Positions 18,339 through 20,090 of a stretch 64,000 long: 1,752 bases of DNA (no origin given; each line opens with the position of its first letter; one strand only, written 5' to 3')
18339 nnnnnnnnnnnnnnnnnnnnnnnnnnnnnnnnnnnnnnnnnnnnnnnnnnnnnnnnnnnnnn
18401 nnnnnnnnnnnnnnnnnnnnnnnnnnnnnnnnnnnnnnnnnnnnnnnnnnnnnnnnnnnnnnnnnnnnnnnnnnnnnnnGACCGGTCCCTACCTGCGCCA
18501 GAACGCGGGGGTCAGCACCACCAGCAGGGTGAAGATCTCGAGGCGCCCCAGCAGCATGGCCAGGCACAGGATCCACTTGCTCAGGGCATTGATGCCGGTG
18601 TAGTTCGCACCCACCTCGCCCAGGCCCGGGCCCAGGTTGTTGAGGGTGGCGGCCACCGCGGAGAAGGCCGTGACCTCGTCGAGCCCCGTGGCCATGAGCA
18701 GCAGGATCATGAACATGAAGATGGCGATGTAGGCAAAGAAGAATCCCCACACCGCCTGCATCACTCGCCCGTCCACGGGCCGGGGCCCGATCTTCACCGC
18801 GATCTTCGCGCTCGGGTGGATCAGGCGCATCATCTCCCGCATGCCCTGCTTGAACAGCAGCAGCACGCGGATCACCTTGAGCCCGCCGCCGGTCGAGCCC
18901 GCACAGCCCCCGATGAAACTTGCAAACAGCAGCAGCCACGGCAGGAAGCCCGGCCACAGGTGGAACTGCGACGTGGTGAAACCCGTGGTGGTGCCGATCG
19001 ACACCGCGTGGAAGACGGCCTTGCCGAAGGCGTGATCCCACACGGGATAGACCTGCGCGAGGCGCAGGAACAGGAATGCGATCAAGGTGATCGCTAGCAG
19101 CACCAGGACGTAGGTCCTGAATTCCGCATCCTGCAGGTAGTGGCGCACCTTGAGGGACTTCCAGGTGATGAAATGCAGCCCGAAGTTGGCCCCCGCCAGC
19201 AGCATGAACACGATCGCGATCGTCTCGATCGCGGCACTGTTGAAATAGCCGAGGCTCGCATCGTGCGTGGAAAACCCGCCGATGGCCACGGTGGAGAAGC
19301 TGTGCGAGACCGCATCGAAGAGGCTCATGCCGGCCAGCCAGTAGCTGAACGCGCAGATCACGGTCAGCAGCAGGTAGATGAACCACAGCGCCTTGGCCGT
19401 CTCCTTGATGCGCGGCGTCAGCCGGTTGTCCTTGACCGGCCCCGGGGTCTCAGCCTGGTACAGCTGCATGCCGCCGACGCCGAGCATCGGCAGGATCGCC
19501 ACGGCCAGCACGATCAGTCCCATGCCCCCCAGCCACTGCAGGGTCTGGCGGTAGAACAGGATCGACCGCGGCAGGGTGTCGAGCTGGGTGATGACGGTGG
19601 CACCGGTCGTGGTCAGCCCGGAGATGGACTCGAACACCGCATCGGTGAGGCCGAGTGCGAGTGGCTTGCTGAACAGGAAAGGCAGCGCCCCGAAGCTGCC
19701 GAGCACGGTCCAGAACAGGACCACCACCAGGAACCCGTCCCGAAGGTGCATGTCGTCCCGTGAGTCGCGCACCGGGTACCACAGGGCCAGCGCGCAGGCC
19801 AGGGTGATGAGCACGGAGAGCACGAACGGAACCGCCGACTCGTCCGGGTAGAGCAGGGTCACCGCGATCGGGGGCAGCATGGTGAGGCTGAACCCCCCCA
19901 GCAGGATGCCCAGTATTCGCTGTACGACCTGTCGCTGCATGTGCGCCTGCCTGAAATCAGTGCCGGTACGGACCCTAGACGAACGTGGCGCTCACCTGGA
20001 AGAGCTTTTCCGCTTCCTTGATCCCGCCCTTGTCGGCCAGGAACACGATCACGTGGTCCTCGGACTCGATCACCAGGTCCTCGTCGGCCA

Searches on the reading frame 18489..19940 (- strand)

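Call 30: search_protein_families(library=pfam, proteins=[window:18489-19940:-], max_evalue=0.001)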
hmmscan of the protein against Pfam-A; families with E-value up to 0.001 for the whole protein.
window:18489-19940:- (483 aa): 1 family
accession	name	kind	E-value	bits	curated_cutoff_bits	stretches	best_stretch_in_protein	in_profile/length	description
PF02386.22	TrkH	-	2.4e-91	307.1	27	1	40-475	6-489/502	Cation transport protein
